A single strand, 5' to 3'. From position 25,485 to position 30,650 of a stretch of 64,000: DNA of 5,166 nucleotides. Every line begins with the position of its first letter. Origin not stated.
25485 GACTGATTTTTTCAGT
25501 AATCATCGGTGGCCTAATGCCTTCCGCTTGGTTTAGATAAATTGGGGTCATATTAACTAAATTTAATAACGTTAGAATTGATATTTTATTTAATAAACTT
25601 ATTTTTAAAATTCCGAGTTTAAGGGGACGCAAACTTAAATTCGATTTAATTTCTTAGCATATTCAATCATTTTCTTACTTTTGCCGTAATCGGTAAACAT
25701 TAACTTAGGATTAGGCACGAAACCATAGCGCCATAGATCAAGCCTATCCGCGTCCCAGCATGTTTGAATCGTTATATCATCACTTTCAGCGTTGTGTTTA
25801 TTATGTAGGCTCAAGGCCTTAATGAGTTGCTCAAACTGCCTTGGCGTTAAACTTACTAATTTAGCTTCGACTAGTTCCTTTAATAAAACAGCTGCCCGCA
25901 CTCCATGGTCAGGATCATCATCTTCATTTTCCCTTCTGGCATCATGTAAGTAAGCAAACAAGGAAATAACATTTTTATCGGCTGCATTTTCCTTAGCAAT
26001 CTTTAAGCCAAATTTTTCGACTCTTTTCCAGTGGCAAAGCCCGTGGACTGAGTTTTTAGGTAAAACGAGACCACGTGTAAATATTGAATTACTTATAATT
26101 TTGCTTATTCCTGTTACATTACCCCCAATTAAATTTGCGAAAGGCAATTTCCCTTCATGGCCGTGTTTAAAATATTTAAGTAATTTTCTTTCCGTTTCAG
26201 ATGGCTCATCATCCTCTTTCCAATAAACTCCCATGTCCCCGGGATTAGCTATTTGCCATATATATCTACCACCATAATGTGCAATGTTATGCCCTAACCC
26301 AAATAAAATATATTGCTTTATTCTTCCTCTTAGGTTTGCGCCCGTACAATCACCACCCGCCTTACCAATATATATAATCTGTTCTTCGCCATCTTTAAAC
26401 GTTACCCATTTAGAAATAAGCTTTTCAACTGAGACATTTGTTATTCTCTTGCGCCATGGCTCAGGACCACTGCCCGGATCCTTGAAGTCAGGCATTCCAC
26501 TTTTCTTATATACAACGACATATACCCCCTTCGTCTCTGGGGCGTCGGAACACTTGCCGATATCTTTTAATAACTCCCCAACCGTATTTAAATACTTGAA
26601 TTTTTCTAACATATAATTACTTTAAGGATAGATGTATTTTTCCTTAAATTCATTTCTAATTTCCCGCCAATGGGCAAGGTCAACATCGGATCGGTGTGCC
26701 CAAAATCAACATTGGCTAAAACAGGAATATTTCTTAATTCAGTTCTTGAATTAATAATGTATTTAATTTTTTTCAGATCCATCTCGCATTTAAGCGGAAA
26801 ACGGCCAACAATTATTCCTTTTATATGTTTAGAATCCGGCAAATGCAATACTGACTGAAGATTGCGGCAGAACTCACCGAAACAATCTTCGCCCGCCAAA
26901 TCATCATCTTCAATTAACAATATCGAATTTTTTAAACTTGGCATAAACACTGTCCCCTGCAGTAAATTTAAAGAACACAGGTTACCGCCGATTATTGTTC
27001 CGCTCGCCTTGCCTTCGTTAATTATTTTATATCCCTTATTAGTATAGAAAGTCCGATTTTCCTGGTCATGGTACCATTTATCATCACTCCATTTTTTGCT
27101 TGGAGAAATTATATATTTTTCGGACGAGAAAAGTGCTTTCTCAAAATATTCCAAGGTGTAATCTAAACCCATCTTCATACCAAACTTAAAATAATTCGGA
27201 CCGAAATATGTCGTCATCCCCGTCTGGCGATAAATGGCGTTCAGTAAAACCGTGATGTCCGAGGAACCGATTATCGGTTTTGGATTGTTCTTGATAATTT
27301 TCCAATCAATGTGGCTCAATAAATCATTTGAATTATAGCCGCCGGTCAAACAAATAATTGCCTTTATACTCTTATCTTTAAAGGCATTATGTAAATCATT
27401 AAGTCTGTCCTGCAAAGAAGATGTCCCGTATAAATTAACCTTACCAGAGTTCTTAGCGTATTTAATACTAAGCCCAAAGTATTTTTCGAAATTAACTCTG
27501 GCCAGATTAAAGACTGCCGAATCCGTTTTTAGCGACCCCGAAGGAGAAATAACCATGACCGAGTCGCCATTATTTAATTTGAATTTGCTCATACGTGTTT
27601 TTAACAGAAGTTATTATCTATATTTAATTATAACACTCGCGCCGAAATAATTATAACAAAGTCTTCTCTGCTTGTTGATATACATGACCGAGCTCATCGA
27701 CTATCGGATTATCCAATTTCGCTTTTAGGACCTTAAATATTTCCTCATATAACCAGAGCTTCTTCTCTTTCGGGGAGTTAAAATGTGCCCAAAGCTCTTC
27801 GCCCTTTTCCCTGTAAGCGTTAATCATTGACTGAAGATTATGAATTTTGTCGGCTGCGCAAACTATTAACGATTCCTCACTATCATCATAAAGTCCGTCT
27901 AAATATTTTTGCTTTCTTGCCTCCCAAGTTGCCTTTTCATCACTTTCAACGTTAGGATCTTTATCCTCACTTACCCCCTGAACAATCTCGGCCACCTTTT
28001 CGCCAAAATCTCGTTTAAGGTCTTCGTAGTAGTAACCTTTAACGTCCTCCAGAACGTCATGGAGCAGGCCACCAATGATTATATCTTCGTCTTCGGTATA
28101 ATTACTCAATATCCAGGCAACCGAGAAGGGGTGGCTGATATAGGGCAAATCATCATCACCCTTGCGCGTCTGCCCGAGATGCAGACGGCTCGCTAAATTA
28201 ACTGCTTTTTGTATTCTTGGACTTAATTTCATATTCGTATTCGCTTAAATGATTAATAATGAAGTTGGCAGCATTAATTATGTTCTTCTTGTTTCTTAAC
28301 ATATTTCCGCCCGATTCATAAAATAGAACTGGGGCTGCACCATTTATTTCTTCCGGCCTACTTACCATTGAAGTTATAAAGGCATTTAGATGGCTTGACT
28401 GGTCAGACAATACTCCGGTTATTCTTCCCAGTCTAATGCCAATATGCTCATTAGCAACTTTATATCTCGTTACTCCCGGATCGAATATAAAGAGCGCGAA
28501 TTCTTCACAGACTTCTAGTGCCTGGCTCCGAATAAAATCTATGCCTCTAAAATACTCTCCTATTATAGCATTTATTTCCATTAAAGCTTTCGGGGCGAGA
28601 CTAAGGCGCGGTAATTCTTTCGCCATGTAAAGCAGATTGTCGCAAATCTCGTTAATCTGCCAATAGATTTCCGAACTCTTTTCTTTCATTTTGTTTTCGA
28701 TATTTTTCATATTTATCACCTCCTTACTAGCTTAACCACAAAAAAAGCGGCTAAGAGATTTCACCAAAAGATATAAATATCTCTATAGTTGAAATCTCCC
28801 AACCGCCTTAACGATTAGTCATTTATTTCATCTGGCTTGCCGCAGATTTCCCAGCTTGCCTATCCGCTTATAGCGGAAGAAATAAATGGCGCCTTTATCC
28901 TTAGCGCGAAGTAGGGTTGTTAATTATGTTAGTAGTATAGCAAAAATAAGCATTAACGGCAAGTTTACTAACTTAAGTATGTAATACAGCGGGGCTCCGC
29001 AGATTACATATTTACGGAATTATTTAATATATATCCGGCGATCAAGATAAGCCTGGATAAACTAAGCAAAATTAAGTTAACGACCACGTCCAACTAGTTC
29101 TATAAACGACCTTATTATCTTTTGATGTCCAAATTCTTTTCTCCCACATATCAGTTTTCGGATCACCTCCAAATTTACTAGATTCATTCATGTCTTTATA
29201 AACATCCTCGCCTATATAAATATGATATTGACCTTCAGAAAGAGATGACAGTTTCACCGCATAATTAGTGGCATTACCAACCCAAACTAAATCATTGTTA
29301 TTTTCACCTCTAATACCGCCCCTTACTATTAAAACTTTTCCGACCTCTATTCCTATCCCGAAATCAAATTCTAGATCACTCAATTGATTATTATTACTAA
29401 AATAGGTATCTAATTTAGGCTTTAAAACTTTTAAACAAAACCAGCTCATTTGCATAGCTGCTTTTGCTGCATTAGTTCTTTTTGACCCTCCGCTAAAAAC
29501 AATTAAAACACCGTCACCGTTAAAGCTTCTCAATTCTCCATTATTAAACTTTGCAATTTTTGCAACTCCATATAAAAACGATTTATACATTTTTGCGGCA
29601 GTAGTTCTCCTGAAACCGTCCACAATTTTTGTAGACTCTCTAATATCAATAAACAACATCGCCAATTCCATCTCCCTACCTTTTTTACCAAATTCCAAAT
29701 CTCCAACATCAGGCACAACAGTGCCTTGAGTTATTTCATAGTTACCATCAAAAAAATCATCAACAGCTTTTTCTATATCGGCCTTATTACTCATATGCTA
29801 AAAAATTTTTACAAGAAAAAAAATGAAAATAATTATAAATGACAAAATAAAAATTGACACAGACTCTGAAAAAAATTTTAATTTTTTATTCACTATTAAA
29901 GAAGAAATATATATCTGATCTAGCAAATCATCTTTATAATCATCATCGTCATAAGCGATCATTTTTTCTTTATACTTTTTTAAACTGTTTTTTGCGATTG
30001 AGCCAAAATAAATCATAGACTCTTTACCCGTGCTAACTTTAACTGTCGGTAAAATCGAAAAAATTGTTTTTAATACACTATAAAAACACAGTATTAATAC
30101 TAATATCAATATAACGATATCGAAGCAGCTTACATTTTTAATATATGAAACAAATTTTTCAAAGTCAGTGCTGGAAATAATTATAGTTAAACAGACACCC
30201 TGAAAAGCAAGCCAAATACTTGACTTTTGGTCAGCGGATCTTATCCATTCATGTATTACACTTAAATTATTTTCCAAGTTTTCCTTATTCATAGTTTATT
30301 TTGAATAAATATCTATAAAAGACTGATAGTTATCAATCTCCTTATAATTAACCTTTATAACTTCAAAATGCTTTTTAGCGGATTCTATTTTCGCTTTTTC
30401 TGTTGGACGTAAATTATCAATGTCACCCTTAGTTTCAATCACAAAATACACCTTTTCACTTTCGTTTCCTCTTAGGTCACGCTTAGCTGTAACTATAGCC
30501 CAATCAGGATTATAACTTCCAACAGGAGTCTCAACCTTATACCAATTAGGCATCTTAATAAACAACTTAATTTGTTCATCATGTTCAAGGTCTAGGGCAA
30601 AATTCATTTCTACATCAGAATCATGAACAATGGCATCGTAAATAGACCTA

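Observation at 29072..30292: Pycsar-like pair (class III cyclase plus small 3-TM protein) appended to the type III R-M operon, with the effector gene first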

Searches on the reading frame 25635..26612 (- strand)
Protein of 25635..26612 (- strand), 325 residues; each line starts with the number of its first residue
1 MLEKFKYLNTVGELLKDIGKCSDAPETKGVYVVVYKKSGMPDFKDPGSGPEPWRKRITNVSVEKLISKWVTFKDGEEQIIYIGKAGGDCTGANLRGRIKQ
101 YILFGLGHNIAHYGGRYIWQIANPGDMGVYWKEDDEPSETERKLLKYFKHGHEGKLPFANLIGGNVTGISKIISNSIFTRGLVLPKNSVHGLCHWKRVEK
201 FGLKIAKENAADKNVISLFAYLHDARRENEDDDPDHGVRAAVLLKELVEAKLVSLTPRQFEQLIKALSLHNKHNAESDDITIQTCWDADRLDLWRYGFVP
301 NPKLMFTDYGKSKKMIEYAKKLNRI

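Call 6: search_protein_families(library=ncbifam, proteins=[window:25635-26612:-], max_evalue=0.01)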
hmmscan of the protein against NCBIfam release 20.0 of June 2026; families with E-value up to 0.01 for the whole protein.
window:25635-26612:- (325 aa): 3 families
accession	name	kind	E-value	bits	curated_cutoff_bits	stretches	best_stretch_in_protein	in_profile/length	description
NF009343.0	PRK12703.1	equivalog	4.1e-05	22.6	434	1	192-258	189-255/339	tRNA (cytidine(56)-2'-O)-methyltransferase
NF007515.0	PRK10119.1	equivalog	0.0004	19.9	286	1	187-292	22-130/231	phosphohydrolase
TIGR00277.1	HDIG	domain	0.0016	18.3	27.6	0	193-250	7-71/84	HDIG domain-containing metalloprotein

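Call 76: search_protein_families(library=pfam, proteins=[window:25635-26612:-], max_evalue=0.001)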
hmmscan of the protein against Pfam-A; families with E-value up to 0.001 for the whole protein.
window:25635-26612:- (325 aa): 0 families

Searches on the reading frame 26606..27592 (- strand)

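Call 6: search_protein_families(library=ncbifam, proteins=[window:26606-27592:-], max_evalue=0.01)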
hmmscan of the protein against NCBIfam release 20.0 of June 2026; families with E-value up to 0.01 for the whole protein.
window:26606-27592:- (328 aa): 2 families
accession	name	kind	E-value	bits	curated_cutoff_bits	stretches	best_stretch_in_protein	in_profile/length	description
NF008424.0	PRK11253.1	equivalog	1.4e-26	93.3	378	1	11-323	6-298/308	muramoyltetrapeptide carboxypeptidase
NF004646.0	PRK05989.2-4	equivalog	0.0058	14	1468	1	61-185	35-156/1277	cobaltochelatase subunit CobN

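Call 35: search_protein_families(library=padloc, proteins=[L036:6197-6598:+], max_evalue=0.01)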
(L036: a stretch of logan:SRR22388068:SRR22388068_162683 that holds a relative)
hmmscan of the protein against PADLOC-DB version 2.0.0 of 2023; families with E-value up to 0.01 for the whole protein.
L036:6197-6598:+ (134 aa): 0 families

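Call 39: search_protein_families(library=pfam, proteins=[L036:6197-6598:+], max_evalue=0.01)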
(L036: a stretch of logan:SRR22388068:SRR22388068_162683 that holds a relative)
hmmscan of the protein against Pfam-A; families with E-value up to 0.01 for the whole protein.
L036:6197-6598:+ (134 aa): 1 family
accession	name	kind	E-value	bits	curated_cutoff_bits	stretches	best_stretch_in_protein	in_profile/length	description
PF15956.11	DUF4760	-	0.0016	19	25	1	22-123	2-113/141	Domain of unknown function (DUF4760)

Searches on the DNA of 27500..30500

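Call 30: search_rna_families(source=window, start=27500, end=30500, threshold=evalue, max_evalue=1, show_alignments=2)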
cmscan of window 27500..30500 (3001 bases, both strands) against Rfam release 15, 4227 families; matches with E-value up to 1: 2.
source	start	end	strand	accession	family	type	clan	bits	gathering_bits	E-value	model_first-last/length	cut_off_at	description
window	28741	28812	-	RF03686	mir-9424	Gene; miRNA;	-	23.2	90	0.12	1-68/68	no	mir-9424 microRNA precursor family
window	30162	30226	+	RF00317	snoZ163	Gene; snRNA; snoRNA; CD-box;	-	20.2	39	0.43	1-90/90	no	Small nucleolar RNA Z163/Z177 family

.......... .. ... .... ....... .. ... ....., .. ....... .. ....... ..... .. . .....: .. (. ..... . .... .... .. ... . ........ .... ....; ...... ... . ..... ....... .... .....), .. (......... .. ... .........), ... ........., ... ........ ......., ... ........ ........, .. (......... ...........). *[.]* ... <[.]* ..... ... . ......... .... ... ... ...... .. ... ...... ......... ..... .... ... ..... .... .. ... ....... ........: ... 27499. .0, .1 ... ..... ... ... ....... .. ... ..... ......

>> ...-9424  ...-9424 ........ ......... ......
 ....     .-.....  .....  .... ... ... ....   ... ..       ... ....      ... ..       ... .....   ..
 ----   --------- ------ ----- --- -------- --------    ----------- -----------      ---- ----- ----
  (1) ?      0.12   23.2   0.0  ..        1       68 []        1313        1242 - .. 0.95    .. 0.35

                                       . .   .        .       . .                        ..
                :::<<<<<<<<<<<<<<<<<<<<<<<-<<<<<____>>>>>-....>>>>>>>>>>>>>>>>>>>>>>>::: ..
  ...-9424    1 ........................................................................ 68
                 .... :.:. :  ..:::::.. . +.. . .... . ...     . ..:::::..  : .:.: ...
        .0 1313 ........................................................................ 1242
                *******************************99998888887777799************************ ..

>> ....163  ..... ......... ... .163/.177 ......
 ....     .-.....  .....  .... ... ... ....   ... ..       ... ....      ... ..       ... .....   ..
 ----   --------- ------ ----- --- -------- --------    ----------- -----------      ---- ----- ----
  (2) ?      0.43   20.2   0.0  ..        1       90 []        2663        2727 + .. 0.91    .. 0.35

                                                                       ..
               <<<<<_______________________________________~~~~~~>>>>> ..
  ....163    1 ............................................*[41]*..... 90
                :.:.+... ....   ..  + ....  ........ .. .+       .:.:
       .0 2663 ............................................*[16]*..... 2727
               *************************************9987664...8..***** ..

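Call 81: search_rna_families(source=window, start=28700, end=28990, threshold=evalue, max_evalue=10, show_alignments=2)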
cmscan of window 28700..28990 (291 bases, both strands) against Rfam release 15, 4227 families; matches with E-value up to 10: 6.
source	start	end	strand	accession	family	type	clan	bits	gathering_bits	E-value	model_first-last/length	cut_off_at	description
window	28741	28812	-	RF03686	mir-9424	Gene; miRNA;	-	23.2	90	0.011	1-68/68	no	mir-9424 microRNA precursor family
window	28744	28807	-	RF04106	mir-1303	Gene; miRNA;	-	18.4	107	0.52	1-85/85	no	mir-1303 microRNA precursor family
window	28739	28775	-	RF02838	Ref55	Gene; sRNA;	-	17.3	43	6.7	1-54/54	no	Enterococcus sRNA 55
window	28922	28958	+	RF04331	Plastid-clpP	Cis-reg;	-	15.1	55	5.2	1-69/69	no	Plastid-clpP 5UTR RNA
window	28742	28811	-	RF02095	mir-2985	Gene; miRNA;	-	14.7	68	3.7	1-71/71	no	mir-2985 microRNA precursor family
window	28860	28965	-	RF02085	Yar_1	Gene; lncRNA;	-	10.3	50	9.6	1-74/74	no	Yellow-achaete intergenic RNA conserved region 1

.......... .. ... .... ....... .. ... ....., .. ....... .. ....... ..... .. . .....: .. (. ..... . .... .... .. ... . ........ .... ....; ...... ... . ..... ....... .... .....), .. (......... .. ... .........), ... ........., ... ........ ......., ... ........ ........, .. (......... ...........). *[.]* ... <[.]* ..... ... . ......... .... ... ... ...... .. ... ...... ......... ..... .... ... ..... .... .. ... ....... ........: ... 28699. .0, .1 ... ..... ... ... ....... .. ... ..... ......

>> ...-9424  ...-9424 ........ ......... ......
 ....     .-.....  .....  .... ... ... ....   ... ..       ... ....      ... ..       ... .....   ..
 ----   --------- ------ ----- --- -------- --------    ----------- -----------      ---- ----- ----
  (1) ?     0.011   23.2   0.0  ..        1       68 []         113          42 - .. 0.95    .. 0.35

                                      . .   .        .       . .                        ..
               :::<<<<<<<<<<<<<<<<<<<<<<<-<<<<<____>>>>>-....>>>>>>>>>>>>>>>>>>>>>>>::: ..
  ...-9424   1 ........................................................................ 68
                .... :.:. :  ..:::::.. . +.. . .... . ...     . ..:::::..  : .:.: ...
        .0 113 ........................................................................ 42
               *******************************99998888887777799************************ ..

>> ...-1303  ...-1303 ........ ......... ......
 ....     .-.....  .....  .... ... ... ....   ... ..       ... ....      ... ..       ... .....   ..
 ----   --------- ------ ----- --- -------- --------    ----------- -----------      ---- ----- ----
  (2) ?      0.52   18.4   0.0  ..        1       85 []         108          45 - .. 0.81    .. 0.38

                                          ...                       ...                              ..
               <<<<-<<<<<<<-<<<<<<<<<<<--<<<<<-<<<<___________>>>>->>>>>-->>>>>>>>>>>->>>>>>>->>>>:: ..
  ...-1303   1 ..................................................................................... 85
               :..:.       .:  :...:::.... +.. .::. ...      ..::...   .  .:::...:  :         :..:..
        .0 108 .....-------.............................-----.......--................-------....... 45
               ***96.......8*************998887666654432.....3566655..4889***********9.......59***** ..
